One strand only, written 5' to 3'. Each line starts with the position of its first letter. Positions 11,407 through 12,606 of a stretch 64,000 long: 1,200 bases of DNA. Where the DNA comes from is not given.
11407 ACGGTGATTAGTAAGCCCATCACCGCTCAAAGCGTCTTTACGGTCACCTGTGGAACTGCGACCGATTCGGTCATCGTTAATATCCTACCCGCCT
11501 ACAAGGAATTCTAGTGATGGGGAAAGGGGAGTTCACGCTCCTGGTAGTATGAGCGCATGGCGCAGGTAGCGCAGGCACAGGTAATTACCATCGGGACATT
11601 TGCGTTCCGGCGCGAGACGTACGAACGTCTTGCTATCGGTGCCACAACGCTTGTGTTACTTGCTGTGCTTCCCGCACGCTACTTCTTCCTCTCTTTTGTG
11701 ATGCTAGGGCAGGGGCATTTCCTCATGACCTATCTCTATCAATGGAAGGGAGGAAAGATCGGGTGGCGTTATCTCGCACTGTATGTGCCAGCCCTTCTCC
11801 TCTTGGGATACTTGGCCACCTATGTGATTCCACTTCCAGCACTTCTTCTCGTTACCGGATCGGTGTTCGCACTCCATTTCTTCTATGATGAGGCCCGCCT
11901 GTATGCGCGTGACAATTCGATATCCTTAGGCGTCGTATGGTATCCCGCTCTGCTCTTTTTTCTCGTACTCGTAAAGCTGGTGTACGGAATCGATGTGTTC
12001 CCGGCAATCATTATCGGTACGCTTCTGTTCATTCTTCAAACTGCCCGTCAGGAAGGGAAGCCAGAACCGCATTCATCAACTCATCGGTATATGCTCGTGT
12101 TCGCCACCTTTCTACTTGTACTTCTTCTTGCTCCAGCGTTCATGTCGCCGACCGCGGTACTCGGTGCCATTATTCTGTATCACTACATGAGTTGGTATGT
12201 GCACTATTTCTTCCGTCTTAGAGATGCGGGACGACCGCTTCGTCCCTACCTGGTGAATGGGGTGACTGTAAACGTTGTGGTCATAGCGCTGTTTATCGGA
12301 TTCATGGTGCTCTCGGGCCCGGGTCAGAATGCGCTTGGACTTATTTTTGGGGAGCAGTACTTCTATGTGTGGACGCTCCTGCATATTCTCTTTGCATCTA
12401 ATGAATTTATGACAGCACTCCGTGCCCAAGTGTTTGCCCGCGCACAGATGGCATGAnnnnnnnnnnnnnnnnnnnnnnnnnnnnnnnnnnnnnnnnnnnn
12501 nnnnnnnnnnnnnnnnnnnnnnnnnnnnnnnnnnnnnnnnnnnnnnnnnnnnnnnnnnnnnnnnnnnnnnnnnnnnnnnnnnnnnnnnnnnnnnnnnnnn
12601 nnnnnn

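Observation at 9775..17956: Five-gene surface operon: two CARDB-like paralogs with a conserved ...P.(Y/F)(K/E)EF C-terminus bracketing a membrane protein, an Lnt-like acyltransferase and a C-terminally anchored wall protein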

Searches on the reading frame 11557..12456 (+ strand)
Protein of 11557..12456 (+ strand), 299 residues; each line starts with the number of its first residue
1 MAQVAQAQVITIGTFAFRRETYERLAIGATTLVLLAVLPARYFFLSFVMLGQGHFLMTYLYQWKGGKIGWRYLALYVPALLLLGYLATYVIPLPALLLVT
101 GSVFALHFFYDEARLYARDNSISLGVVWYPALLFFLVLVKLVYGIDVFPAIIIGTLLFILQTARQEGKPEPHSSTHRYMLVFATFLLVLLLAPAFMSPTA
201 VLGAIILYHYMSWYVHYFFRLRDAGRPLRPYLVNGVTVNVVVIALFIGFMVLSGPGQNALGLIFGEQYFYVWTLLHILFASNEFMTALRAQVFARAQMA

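Call 3: search_protein_families(library=pfam, proteins=[window:11557-12456:+], max_evalue=0.1)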
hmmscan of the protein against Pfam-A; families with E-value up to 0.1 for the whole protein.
window:11557-12456:+ (299 aa): 0 families

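Call 4: search_protein_families(library=ncbifam, proteins=[window:11557-12456:+], max_evalue=0.1)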
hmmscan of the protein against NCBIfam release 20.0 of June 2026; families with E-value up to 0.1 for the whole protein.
window:11557-12456:+ (299 aa): 1 family
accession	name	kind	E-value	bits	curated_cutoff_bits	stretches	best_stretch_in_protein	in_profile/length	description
NF003680.0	PRK05305.1-5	equivalog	0.04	13.2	262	1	68-121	13-63/217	phosphatidylserine decarboxylase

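Call 10: find_homologous_proteins(query=window:11557-12456:+)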
Query window:11557-12456:+ (299 aa): 12 proteins with E <= 0.001 among 8000 candidates.
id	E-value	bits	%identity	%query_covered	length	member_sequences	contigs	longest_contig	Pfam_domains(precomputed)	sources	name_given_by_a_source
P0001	1.6e-187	640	100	100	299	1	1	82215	-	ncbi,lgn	ncbi:MAG: hypothetical protein ACM3TU_00255 [Bacillota bacterium]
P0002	1.3e-136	473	74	99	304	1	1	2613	-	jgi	-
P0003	3.8e-130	452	71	99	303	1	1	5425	-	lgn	-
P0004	2.6e-121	423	69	97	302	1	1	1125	-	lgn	-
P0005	2.6e-121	423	67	97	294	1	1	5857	-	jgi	jgi:hypothetical protein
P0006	3.9e-117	409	66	99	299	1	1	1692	-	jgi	jgi:hypothetical protein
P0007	4.6e-115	402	66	97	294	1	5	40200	-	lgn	-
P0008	9.8e-115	401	67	97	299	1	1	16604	-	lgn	-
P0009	1.0e-114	401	65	98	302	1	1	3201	-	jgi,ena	-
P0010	1.8e-107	377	63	93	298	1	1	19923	-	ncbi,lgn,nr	ncbi:MAG TPA: hypothetical protein VFY28_00270 [Candidatus Paceibacterota bacterium]|nr:hypothetical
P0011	1.6e-33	135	38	82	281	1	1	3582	-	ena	-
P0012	4.6e-6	44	28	77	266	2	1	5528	-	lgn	-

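Call 12: find_encoding_contigs(protein=P0007, flank=10000, max_places=2)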
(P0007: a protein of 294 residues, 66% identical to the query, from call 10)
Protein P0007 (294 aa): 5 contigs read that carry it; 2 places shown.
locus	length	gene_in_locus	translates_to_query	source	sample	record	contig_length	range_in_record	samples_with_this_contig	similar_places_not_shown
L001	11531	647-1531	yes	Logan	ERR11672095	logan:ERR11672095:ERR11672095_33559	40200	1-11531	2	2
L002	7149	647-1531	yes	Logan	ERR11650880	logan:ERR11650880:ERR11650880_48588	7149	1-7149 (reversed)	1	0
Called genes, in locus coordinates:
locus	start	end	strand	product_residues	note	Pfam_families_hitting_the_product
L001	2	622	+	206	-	?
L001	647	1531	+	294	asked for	-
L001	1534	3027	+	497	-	PF20154:LNT_N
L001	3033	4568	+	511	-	-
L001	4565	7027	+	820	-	PF07705:CARDB (weak)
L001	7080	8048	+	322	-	-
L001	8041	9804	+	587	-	PF07705:CARDB (weak)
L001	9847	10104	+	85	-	PF01197:Ribosomal_L31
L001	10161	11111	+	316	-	PF03462:PCRF, PF00472:RF-1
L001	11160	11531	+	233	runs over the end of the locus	PF00318:Ribosomal_S2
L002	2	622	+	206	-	?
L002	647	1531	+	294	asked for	-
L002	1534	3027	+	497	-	PF20154:LNT_N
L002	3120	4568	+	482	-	-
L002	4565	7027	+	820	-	PF07705:CARDB (weak)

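Call 13: find_encoding_contigs(protein=P0010, flank=10000, max_places=2)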
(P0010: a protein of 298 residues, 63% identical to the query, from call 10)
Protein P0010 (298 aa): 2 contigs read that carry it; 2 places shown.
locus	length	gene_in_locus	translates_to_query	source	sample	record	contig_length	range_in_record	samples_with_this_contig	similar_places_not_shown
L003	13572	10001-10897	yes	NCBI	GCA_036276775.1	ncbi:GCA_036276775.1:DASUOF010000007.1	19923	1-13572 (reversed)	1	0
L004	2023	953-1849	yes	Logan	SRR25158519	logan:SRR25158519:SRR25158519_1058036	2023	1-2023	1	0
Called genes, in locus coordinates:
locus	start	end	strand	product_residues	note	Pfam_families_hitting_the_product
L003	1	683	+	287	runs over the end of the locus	-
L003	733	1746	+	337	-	PF00044:Gp_dh_N, PF02800:Gp_dh_C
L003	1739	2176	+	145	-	PF02502:LacAB_rpiB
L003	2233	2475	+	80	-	-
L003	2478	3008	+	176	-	PF07963:N_methyl (weak)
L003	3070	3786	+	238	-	PF00834:Ribul_P_3_epim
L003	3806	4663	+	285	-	PF13292:DXP_synthase_N (weak), PF00456:Transketolase_N, PF00676:E1_dh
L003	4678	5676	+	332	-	PF02779:Transket_pyr, PF02780:Transketolase_C, PF22613:Transketolase_C_1 (weak)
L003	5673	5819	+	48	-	-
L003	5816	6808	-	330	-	PF00294:PfkB, PF08543:Phos_pyr_kin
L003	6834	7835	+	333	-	PF00274:Glycolytic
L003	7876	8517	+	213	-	PF01386:Ribosomal_L25p, PF14693:Ribosomal_TL5_C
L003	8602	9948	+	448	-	PF13406:SLT_2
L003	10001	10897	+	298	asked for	-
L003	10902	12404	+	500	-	PF20154:LNT_N, PF00795:CN_hydrolase (faint)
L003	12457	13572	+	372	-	?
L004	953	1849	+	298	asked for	-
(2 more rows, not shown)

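Call 14: find_encoding_contigs(protein=P0011, flank=10000, max_places=2)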
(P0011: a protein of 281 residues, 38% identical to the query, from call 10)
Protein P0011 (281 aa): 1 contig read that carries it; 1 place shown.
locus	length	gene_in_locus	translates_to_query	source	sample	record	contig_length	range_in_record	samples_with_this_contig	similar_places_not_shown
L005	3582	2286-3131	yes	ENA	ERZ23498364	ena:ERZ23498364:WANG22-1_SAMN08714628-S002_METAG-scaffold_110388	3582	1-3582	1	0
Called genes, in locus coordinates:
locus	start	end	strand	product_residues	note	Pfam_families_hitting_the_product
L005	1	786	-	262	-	?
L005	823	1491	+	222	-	PF04116:FA_hydroxylase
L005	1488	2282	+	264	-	PF01040:UbiA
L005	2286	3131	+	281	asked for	-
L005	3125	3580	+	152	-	?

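Call 15: find_encoding_contigs(protein=P0012, flank=10000, max_places=2)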
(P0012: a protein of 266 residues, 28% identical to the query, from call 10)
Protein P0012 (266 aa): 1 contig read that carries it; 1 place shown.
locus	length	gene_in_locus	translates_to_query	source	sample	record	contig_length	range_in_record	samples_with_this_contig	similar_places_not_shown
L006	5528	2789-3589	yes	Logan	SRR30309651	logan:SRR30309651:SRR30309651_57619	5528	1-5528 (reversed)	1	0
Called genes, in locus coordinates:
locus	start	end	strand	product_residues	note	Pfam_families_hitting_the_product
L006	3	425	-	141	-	?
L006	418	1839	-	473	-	PF13186:SPASM (weak), PF04055:Radical_SAM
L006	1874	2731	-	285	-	PF00106:adh_short, PF08659:KR (weak), PF13561:adh_short_C2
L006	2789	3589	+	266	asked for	-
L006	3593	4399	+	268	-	PF01040:UbiA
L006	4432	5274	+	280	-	-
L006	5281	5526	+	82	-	?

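Call 16: find_encoding_contigs(protein=P0008, flank=10000, max_places=2)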
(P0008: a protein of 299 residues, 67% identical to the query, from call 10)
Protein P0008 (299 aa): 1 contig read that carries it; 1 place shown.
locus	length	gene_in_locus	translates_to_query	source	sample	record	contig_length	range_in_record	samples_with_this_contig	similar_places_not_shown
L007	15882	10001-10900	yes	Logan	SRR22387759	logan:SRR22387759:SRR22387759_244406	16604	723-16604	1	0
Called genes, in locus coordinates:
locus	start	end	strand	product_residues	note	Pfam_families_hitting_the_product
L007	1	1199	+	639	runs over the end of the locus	?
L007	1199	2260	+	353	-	PF00044:Gp_dh_N, PF02800:Gp_dh_C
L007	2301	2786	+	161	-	PF02502:LacAB_rpiB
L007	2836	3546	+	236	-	PF00834:Ribul_P_3_epim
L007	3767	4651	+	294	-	PF00456:Transketolase_N, PF13292:DXP_synthase_N (weak), PF00676:E1_dh (weak)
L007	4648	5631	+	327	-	PF02779:Transket_pyr, PF02780:Transketolase_C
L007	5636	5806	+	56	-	-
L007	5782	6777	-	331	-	PF00294:PfkB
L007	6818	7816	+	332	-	PF00274:Glycolytic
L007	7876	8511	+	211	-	PF01386:Ribosomal_L25p, PF14693:Ribosomal_TL5_C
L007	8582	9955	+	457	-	PF13406:SLT_2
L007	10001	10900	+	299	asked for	-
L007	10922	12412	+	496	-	PF20154:LNT_N, PF00795:CN_hydrolase (faint)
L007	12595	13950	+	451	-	-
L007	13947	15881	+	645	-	?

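Call 23: predict_structure(alignment_id=A1)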
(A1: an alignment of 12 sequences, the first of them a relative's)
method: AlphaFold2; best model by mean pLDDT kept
length: 299 residues; sequences in the alignment: 12
mean_pLDDT: 82.9   pTM: 0.80
mean pLDDT of the five models: 82.9, 80.6, 80.3, 70.5, 69.4
residues with pLDDT >= 90: 62; 70-90: 207; 50-70: 24; < 50: 6
segments of 3 or more residues with pLDDT < 50: 1-4
pLDDT, mean of each block of 10 residues (from residue 1): 51 63 84 84 79 86 87 92 95 93 91 81 85 92 87 87 81 83 88 77 87 80 79 87 89 89 87 87 73 63
secondary structure, 60 per line:
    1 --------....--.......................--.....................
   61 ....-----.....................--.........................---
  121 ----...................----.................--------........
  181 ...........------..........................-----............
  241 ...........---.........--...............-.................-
elements in order: E9-12 E15-18 H19-37 H40-64 H70-90 H93-117 H125-143 H148-164 H173-191 H198-223 H229-251 H255-263 H266-280 H282-298

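Call 29: search_protein_representatives(alignment_id=A1)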
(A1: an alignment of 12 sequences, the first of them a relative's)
Query: 12 sequences, 296 profile positions. Proteins with E-value up to 0.001 (for the whole library): 359; up to 1e-10: 272; up to 1e-30: 65. The best 150 are listed.
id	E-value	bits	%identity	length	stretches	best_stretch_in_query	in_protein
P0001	5.5e-137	472.6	-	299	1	2-294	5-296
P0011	2.1e-104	365.6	-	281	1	11-291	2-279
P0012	8.7e-72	258.5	-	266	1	22-290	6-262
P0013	3.6e-63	230.2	-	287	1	12-290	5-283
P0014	5.9e-62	226.2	-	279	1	22-287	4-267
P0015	4.4e-55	203.7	-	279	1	31-289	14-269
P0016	3.9e-53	197.3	-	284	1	18-290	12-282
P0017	7.7e-49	183.2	-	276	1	39-289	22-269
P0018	3.5e-48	181.0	-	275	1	26-283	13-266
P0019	2.9e-47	178.0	-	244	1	54-292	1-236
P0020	1.1e-46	176.1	-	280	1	21-290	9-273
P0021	1.3e-46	175.8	-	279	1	25-287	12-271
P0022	3.3e-46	174.6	-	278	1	18-287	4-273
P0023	1.1e-45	172.9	-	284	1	27-278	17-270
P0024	3.0e-43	164.8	-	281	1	27-278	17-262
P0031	1.6e-39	152.6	-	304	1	12-284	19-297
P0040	3.0e-37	145.1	-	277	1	14-279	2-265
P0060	4.5e-33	131.4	-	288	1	21-276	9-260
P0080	3.7e-30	121.9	-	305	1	19-276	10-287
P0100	6.8e-27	111.1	-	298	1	20-277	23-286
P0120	9.3e-25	104.1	-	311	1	7-277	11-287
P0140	1.5e-23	100.1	-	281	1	26-278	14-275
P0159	2.4e-21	92.9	-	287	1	22-277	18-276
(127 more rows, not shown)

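Call 30: fold_search(model_id=the predicted structure, library=pdb)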
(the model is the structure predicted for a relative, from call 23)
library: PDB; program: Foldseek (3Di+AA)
matches with E <= 10: 118; with E <= 0.001: 0
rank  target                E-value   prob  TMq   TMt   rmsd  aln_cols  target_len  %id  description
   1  5ogk_G                7.0e-02  0.44  0.21  0.21  19.9       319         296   15  Crystal structure of a nucleotide sugar transporter with bound nucleotide sugar. (released 2017-11-22)
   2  7paf_A                2.4e-01  0.20  0.16  0.17  20.0       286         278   15  Streptococcus pneumoniae choline importer LicB in lipid nanodiscs (released 2022-03-16)
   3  5iof_A                4.3e-01  0.15  0.19  0.16  20.1       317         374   13  Structure of the transmembrane domain of the transporter SLC26Dg (released 2016-03-16)
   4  5da0_A                4.7e-01  0.15  0.19  0.14  20.1       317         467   13  Structure of the the SLC26 transporter SLC26Dg in complex with a nanobody (released 2015-09-09)
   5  7b0k                  5.6e-01  0.09  0.15  0.16  20.6       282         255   15  Streptococcus pneumoniae LicB bound to choline (released 2022-03-16)
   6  6i1z_B                6.4e-01  0.14  0.21  0.21  20.7       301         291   16  Outward facing structure of apo CST (released 2019-06-05)
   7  8wa3_R                7.7e-01  0.18  0.21  0.22  16.5       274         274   10  Cryo-EM structure of peptide free and Gs-coupled GIPR (released 2024-03-06)
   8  6i1r_B                8.8e-01  0.10  0.19  0.19  20.9       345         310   12  Crystal structure of CMP bound CST in an outward facing conformation (released 2019-06-05)
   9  9h61                  9.7e-01  0.06  0.14  0.12  21.8       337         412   14  Auxin transporter-like protein 3 (LAX3) in the inward occluded state in complex with auxin (Indole-3-acetic acid, IAA) (released 2025-08-13)
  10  5i20_D                1.1e+00  0.13  0.21  0.22  16.8       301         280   18  Crystal structure of protein (released 2016-06-01)
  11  6xwn_A                1.1e+00  0.08  0.13  0.10  20.7       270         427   17  Structure of glutamate transporter homologue GltTk in the presence of TBOA inhibitor (released 2020-03-04)
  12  8jd3_2                1.2e+00  0.15  0.21  0.11  16.9       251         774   14  Cryo-EM structure of Gi1-bound mGlu2-mGlu3 heterodimer (released 2023-06-21)
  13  6i1r_A                1.2e+00  0.08  0.18  0.18  20.9       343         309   12  Crystal structure of CMP bound CST in an outward facing conformation (released 2019-06-05)
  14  7f16_R                1.3e+00  0.10  0.20  0.17  21.0       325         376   13  Cryo-EM structure of parathyroid hormone receptor type 2 in complex with a tuberoinfundibular peptide of 39 residues a (released 2021-08-18)
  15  8b70_A                1.4e+00  0.08  0.17  0.11  20.9       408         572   14  KimA from B. subtilis with nucleotide second-messenger c-di-AMP bound (released 2023-01-18)
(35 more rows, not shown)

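Call 31: list_cluster_members(proteins=[P0013, P0014, P0016, P0020, P0031, P0040, P0060, P0080, P0100, P0140])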
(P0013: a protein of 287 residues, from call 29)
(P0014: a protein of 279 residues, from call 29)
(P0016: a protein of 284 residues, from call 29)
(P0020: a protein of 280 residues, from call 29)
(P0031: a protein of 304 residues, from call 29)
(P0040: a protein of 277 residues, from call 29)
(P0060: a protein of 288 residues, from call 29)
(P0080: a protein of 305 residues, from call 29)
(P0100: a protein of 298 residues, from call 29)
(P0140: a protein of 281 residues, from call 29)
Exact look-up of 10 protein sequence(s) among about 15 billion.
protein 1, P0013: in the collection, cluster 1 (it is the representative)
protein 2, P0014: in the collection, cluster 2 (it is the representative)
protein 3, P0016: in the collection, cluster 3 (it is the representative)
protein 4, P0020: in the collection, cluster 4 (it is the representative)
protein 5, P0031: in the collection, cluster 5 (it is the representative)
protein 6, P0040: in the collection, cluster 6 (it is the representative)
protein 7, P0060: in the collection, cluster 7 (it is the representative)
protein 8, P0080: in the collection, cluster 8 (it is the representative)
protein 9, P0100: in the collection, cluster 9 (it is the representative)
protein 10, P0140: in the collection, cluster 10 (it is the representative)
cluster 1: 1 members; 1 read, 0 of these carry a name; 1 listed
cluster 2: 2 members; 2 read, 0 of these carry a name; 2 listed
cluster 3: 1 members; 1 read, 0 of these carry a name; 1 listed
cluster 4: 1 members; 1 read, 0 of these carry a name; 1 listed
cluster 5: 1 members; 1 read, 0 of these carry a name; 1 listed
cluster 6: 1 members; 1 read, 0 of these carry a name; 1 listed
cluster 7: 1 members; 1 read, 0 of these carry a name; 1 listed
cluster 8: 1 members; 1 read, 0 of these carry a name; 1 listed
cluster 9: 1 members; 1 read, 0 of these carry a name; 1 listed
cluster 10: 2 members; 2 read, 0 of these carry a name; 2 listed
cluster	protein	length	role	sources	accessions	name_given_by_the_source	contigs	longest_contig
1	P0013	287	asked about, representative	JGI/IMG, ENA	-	-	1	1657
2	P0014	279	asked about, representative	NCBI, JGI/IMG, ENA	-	-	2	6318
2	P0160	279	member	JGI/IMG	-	-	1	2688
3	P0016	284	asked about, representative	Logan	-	-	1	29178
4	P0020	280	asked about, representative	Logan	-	-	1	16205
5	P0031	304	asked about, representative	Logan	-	-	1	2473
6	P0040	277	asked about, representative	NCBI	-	-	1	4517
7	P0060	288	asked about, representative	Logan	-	-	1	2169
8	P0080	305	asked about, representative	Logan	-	-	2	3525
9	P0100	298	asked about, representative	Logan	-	-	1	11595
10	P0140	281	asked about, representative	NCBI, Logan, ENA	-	-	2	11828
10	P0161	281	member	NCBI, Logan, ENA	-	-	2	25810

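Call 32: find_encoding_contigs(protein=P0016, flank=8000, max_places=1)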
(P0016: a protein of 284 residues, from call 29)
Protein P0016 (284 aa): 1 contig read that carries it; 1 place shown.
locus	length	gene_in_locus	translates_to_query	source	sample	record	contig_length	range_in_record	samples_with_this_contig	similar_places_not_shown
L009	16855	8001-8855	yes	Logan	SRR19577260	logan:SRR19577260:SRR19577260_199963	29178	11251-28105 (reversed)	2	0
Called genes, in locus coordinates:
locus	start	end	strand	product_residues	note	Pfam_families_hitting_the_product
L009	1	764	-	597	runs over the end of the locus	PF05157:MshEN (weak), PF00437:T2SSE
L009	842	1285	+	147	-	-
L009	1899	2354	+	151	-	-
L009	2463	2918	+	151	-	PF02367:TsaE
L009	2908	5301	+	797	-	PF02739:5_3_exonuc_N, PF01367:5_3_exonuc, PF00476:DNA_pol_A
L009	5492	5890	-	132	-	PF00072:Response_reg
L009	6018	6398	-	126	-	PF00072:Response_reg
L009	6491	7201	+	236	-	-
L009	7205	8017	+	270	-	PF01040:UbiA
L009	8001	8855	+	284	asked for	-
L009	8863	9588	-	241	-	PF00520:Ion_trans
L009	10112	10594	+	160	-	PF00588:SpoU_methylase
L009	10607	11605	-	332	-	PF00487:FA_desaturase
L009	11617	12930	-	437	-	PF08245:Mur_ligase_M, PF02875:Mur_ligase_C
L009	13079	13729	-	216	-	-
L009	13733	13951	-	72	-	PF01022:HTH_5 (weak), PF12840:HTH_20 (weak)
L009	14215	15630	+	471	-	PF07731:Cu-oxidase_2 (weak), PF07732:Cu-oxidase_3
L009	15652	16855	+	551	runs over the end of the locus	PF01565:FAD_binding_4, PF02913:FAD-oxidase_C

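Call 33: search_protein_families(library=pfam, proteins=[P0013, P0016, P0020, P0040, P0060, P0080, P0100, P0120, P0140, P0159], max_evalue=1)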
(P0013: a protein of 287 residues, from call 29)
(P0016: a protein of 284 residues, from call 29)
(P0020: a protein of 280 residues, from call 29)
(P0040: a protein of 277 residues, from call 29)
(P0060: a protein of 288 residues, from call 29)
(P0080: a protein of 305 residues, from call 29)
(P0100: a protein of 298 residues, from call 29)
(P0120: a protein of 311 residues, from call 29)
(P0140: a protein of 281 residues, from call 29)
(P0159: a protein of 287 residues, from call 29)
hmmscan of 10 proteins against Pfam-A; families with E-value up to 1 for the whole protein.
P0013 (287 aa): 0 families

P0016 (284 aa): 0 families

P0020 (280 aa): 1 family
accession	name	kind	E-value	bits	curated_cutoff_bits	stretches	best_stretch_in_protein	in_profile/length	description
PF13038.11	DUF3899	-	0.44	11.4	23.4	1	26-51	13-38/88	Domain of unknown function (DUF3899)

P0040 (277 aa): 1 family
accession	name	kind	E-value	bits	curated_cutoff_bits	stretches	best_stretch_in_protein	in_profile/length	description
PF10791.14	F1F0-ATPsyn_F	-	0.36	11.8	24.7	1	96-131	57-91/92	Mitochondrial F1-F0 ATP synthase subunit F of fungi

P0060 (288 aa): 0 families

P0080 (305 aa): 0 families

P0100 (298 aa): 3 families
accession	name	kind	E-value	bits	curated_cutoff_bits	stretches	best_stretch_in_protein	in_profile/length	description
PF22627.1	AglB_core-like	-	0.14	13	27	1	168-230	12-73/111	AglB core domain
PF17307.7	Smim3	-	0.38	10.8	25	1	25-48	25-49/60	Small integral membrane protein 3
PF20315.3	DUF6611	-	0.77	10.2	27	1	16-56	52-92/168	Family of unknown function (DUF6611)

P0120 (311 aa): 0 families

P0140 (281 aa): 0 families

P0159 (287 aa): 0 families
